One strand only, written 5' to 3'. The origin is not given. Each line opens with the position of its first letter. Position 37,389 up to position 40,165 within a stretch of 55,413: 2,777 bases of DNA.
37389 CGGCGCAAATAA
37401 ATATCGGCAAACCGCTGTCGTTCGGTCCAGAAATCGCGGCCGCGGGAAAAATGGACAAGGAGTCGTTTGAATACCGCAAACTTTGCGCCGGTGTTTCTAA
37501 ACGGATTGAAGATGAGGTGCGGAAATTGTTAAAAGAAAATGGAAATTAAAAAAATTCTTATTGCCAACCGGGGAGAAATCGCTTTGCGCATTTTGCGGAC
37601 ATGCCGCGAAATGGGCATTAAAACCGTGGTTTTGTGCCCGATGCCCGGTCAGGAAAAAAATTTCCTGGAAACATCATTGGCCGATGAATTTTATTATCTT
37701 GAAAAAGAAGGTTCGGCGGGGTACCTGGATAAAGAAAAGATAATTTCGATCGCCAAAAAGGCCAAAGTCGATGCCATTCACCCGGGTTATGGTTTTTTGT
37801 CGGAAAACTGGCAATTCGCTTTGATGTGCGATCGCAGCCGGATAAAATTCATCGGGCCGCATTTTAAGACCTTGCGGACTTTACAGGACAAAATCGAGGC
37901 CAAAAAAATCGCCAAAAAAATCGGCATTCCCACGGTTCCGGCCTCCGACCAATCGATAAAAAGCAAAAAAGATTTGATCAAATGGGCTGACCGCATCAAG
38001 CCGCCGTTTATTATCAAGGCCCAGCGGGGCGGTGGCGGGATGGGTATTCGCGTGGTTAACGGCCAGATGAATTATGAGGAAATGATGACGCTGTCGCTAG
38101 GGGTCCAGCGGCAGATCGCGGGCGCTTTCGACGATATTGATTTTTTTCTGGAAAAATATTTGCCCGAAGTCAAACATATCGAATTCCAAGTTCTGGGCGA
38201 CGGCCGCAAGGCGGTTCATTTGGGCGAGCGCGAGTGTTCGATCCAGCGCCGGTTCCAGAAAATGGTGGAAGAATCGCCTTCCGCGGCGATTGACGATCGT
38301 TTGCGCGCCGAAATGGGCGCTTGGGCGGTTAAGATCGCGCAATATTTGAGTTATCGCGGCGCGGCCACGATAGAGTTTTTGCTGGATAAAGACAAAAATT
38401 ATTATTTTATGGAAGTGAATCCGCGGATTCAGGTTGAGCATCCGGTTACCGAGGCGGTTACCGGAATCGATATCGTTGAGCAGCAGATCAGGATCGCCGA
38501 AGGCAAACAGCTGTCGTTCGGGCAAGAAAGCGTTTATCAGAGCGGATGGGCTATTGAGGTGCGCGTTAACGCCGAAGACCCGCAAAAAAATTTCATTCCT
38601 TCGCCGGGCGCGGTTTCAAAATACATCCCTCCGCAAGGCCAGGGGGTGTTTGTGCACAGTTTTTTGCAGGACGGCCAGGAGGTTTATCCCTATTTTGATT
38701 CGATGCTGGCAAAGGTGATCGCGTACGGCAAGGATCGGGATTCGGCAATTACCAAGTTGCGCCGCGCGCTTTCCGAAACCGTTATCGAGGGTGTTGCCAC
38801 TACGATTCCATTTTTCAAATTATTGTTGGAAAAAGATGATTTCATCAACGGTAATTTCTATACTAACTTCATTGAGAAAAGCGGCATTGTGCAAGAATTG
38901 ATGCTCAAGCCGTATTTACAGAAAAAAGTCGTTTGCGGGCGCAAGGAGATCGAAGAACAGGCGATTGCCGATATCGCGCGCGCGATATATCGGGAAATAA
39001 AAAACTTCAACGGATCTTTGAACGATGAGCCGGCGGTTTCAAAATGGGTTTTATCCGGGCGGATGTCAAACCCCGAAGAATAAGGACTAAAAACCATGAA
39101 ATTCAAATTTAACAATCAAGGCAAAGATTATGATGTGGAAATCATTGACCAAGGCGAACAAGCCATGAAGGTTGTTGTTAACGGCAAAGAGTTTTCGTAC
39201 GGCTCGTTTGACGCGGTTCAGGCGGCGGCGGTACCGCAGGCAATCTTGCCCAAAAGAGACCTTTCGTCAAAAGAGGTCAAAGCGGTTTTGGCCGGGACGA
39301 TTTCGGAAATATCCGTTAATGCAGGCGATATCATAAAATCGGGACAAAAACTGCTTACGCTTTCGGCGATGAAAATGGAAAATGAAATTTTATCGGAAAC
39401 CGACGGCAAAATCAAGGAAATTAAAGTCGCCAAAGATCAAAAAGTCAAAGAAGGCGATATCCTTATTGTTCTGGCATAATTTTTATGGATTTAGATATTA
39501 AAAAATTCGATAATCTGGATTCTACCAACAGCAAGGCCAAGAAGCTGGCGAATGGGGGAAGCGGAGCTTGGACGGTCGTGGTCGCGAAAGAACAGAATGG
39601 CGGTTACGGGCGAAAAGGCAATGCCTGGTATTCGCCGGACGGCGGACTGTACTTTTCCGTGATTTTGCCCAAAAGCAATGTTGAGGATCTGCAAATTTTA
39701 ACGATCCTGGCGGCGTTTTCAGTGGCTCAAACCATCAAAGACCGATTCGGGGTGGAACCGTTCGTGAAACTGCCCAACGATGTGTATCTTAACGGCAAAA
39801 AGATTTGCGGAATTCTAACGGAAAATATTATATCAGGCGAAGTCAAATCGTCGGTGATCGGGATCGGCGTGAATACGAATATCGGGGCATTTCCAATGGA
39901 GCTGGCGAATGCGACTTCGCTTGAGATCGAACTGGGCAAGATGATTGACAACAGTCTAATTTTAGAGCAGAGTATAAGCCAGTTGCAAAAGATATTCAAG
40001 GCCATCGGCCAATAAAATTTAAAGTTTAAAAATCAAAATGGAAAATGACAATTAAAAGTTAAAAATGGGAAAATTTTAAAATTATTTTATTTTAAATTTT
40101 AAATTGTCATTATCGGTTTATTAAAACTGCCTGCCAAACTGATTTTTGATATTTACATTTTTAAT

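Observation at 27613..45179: Lipid-synthesis cluster with no ACP, KAS, FabD or AcpS: candidate CoA-based fatty-acid and membrane-lipid pathway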

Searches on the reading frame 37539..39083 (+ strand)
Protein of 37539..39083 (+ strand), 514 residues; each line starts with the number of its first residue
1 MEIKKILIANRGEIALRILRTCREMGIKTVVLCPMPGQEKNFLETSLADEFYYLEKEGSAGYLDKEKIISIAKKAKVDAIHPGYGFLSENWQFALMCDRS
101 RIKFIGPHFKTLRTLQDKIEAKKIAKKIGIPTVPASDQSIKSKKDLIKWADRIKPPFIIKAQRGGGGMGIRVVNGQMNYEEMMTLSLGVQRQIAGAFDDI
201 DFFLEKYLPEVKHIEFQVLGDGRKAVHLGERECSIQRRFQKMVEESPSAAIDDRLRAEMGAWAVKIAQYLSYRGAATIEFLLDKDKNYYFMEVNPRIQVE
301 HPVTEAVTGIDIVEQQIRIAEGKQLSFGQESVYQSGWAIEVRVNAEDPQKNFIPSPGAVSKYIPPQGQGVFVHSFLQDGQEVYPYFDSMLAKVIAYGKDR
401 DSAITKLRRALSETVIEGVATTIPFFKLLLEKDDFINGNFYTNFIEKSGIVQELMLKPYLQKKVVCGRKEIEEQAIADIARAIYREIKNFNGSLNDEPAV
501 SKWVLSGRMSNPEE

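Call 4: search_protein_families(library=pfam, proteins=[window:37539-39083:+], max_evalue=0.01)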
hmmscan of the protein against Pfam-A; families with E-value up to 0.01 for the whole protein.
window:37539-39083:+ (514 aa): 8 families
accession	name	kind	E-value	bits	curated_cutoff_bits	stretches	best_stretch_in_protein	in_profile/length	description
PF02786.22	CPSase_L_D2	-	1.4e-61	208.1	19.8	1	117-326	1-209/211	Carbamoyl-phosphate synthase L chain, ATP binding domain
PF02785.25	Biotin_carb_C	-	1.4e-37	128.5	32.4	1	340-446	1-107/108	Biotin carboxylase C-terminal domain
PF00289.28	Biotin_carb_N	-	3e-37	127.9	25.5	1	3-111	2-109/110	Biotin carboxylase, N-terminal domain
PF07478.18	Dala_Dala_lig_C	-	4e-08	33.4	24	1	128-295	5-174/204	D-ala D-ala ligase C-terminus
PF02655.19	ATP-grasp_3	-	7.2e-07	29.9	23.2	1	117-298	3-158/160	ATP-grasp domain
PF02222.28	ATP-grasp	-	1.9e-06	28.1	27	1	125-296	3-162/179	ATP-grasp domain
PF14397.11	ATPgrasp_ST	-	2.9e-05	23.9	31.4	1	112-178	16-84/278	Sugar-transfer associated ATP-grasp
PF08443.16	RimK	-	0.00025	21.2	21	1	117-317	3-185/188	RimK-like ATP-grasp domain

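Call 64: search_protein_families(library=ncbifam, proteins=[window:37539-39083:+], max_evalue=0.001)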
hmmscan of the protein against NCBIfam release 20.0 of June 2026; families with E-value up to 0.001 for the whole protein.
window:37539-39083:+ (514 aa): 35 families (the best 25 are shown)
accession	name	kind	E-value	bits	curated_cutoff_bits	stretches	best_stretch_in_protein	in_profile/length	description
NF006367.0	PRK08591.1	subfamily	4.4e-166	553.1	597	1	3-449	2-445/451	acetyl-CoA carboxylase biotin carboxylase subunit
NF006406.0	PRK08654.1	equivalog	8.8e-165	549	739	1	3-461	2-456/499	acetyl-CoA carboxylase biotin carboxylase subunit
TIGR00514.1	accC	equivalog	1e-159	532.2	626.5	1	3-449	2-445/449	acetyl-CoA carboxylase biotin carboxylase subunit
NF009554.0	PRK12999.1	equivalog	4.6e-156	521.5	965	1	2-449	4-456/1147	pyruvate carboxylase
NF004085.0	PRK05586.1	equivalog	5.1e-150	500.3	723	1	3-448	2-444/448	acetyl-CoA carboxylase biotin carboxylase subunit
NF009471.0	PRK12833.1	equivalog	2.5e-147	491.2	686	1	2-447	4-446/467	acetyl-CoA carboxylase biotin carboxylase subunit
NF005525.0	PRK07178.1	equivalog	3.3e-140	467.8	768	1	3-450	2-444/471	acetyl-CoA carboxylase biotin carboxylase subunit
NF006287.0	PRK08463.1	equivalog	3.2e-139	464.8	775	1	3-483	2-471/479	acetyl-CoA carboxylase subunit A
NF006286.0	PRK08462.1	equivalog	3.6e-137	457.8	740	1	1-447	2-443/445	acetyl-CoA carboxylase biotin carboxylase subunit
TIGR01235.1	pyruv_carbox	equivalog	6.3e-132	441.2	1114.45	1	5-448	1-451/1143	pyruvate carboxylase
TIGR02712.1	urea_carbox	equivalog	1.5e-129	433.6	1303.85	1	4-448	2-442/1201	urea carboxylase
TIGR01369.1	CPSaseII_lrg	equivalog_domain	6.7e-18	63.7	1027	2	65-333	618-877/1052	carbamoyl-phosphate synthase (glutamine-hydrolyzing) large subunit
NF053643.1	Ddl_archaea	equivalog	6.1e-15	55.1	500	1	66-345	51-320/367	putative pseudomurein biosynthesis ATP-grasp protein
NF003671.0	PRK05294.1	equivalog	1.9e-14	52.3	599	2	67-327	617-868/1058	carbamoyl-phosphate synthase large subunit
TIGR01205.1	D_ala_D_alaTIGR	subfamily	1.1e-13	50.8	245.65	1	89-295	78-285/318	D-alanine--D-alanine ligase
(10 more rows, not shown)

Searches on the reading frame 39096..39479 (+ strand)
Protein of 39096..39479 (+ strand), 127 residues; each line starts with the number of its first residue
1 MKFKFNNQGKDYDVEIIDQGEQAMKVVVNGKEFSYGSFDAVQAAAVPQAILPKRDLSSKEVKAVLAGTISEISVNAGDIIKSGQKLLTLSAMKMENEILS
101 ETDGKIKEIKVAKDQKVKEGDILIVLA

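Call 4: search_protein_families(library=pfam, proteins=[window:39096-39479:+], max_evalue=0.01)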
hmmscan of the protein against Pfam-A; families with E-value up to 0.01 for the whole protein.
window:39096-39479:+ (127 aa): 7 families
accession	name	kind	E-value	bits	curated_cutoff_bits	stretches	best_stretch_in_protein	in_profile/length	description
PF00364.28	Biotin_lipoyl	-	8.3e-17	61.2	22.1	1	66-126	14-73/73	Biotin-requiring enzyme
PF13533.13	Biotin_lipoyl_2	-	1.2e-11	44.6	29.8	2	100-126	5-31/32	Biotin-lipoyl like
PF13437.12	HlyD_3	-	9.7e-06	26.7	22.2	1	61-90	2-31/106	HlyD family secretion protein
PF16576.10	HlyD_D23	-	0.00017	21.4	30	0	59-91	109-141/214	Barrel-sandwich domain of CusB or HlyD membrane-fusion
PF03793.24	PASTA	-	0.0017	18.7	23.2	0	60-86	22-58/64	PASTA domain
PF00358.26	PTS_EIIA_1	-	0.0041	17.3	27.2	0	65-99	79-113/127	phosphoenolpyruvate-dependent sugar phosphotransferase system, EIIA 1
PF13375.12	RnfC_N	-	0.0077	16.7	25.6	0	67-118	39-89/101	RnfC Barrel sandwich hybrid domain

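Call 64: search_protein_families(library=ncbifam, proteins=[window:39096-39479:+], max_evalue=0.001)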
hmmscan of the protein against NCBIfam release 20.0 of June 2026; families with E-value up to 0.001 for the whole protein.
window:39096-39479:+ (127 aa): 25 families
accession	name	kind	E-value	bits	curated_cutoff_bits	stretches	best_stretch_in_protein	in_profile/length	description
NF005117.0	PRK06549.1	equivalog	5.5e-20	72.3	159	1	2-126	4-129/130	acetyl-CoA carboxylase biotin carboxyl carrier protein subunit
NF004173.0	PRK05641.1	equivalog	6.4e-18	65.8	199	1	2-126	24-152/153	putative acetyl-CoA carboxylase biotin carboxyl carrier protein subunit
NF009554.0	PRK12999.1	equivalog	8e-18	63.7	965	1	18-126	1038-1145/1147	pyruvate carboxylase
NF006761.0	PRK09282.1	domain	9e-18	64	402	1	2-126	466-589/591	pyruvate carboxylase subunit B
NF010643.0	PRK14040.1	subfamily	9.4e-17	60.7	892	1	3-127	482-595/595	oxaloacetate decarboxylase subunit alpha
TIGR01108.1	oadA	equivalog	5.7e-15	54.8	756.5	1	17-123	477-582/582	sodium-extruding oxaloacetate decarboxylase subunit alpha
TIGR01235.1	pyruv_carbox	equivalog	1.6e-14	52.4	1114.45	1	57-126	1073-1142/1143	pyruvate carboxylase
NF006079.0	PRK08225.1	equivalog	1.7e-14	53.6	95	1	60-126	3-69/70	acetyl-CoA carboxylase biotin carboxyl carrier protein subunit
NF047903.1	MmDecMmdC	equivalog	2.2e-14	54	200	1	48-126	54-131/132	methylmalonyl-CoA decarboxylase subunit gamma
NF004547.1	PRK05889.1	equivalog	3.7e-14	52.7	75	1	59-126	3-70/71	biotin/lipoyl-binding carrier protein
TIGR02712.1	urea_carbox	equivalog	7.2e-12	43.8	1303.85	1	54-126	1128-1200/1201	urea carboxylase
NF008814.0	PRK11854.1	equivalog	1.4e-10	40.3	722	1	17-126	169-280/637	pyruvate dehydrogenase complex dihydrolipoyllysine-residue acetyltransferase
NF010645.0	PRK14042.1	equivalog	1.6e-10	40.3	1182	1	58-125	525-592/596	pyruvate carboxylase subunit B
TIGR01730.1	RND_mfp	subfamily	8.7e-09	34.8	94.9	1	52-91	128-167/322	efflux RND transporter periplasmic adaptor subunit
TIGR00531.1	BCCP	equivalog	1.6e-08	35.2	115.2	1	40-126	62-154/156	acetyl-CoA carboxylase biotin carboxyl carrier protein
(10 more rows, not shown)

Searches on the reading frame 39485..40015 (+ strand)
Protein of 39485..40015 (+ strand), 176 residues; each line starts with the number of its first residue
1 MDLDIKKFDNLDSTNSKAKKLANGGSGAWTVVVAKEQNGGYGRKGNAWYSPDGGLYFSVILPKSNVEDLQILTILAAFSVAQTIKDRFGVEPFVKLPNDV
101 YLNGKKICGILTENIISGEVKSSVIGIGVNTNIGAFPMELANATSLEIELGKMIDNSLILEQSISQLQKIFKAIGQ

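Call 4: search_protein_families(library=pfam, proteins=[window:39485-40015:+], max_evalue=0.01)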
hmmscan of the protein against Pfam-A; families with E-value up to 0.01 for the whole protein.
window:39485-40015:+ (176 aa): 1 family
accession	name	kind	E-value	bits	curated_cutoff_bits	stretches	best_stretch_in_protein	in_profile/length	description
PF03099.24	BPL_LplA_LipB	-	3.7e-21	75.9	21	1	27-130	22-133/133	Biotin/lipoate A/B protein ligase family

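Call 64: search_protein_families(library=ncbifam, proteins=[window:39485-40015:+], max_evalue=0.001)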
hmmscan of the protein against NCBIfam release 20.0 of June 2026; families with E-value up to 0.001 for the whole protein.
window:39485-40015:+ (176 aa): 11 families
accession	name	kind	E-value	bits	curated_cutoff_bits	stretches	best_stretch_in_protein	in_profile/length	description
TIGR00121.1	birA_ligase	equivalog_domain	3.4e-43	147.9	83.1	1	5-172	2-169/235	biotin--[acetyl-CoA-carboxylase] ligase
NF006206.0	PRK08330.1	equivalog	1.3e-39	136.1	311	1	3-173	11-177/243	biotin--protein ligase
NF008848.0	PRK11886.1-3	equivalog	2.2e-25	89.3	362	1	3-171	78-249/319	bifunctional biotin--[acetyl-CoA-carboxylase] ligase/biotin operon repressor BirA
NF008846.0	PRK11886.1-1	equivalog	1.5e-24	86.9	353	1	8-161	80-239/312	bifunctional biotin--[acetyl-CoA-carboxylase] ligase/biotin operon repressor BirA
NF004607.0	PRK05935.1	equivalog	3.5e-21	75.9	219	1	9-170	9-175/190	biotin--protein ligase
NF006294.0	PRK08477.1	equivalog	5.3e-21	75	179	1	3-156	4-153/214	biotin--[acetyl-CoA-carboxylase] ligase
NF008847.0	PRK11886.1-2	equivalog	3.7e-18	65.9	293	1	11-172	87-251/320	bifunctional biotin--[acetyl-CoA-carboxylase] ligase/biotin operon repressor BirA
NF008850.0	PRK11886.1-5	equivalog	2.6e-16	59.7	489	1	8-134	84-212/320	bifunctional biotin--[acetyl-CoA-carboxylase] ligase/biotin operon repressor BirA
NF005405.0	PRK06955.1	equivalog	4.7e-14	52.2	312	1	28-132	64-174/300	biotin--[acetyl-CoA-carboxylase] ligase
NF008849.0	PRK11886.1-4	equivalog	7.5e-13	48.3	474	1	10-170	86-249/320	bifunctional biotin--[acetyl-CoA-carboxylase] ligase/biotin operon repressor BirA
NF009862.0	PRK13325.1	equivalog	2.5e-09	36.4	761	1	29-147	110-226/592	bifunctional biotin--[acetyl-CoA-carboxylase] ligase/type III pantothenate kinase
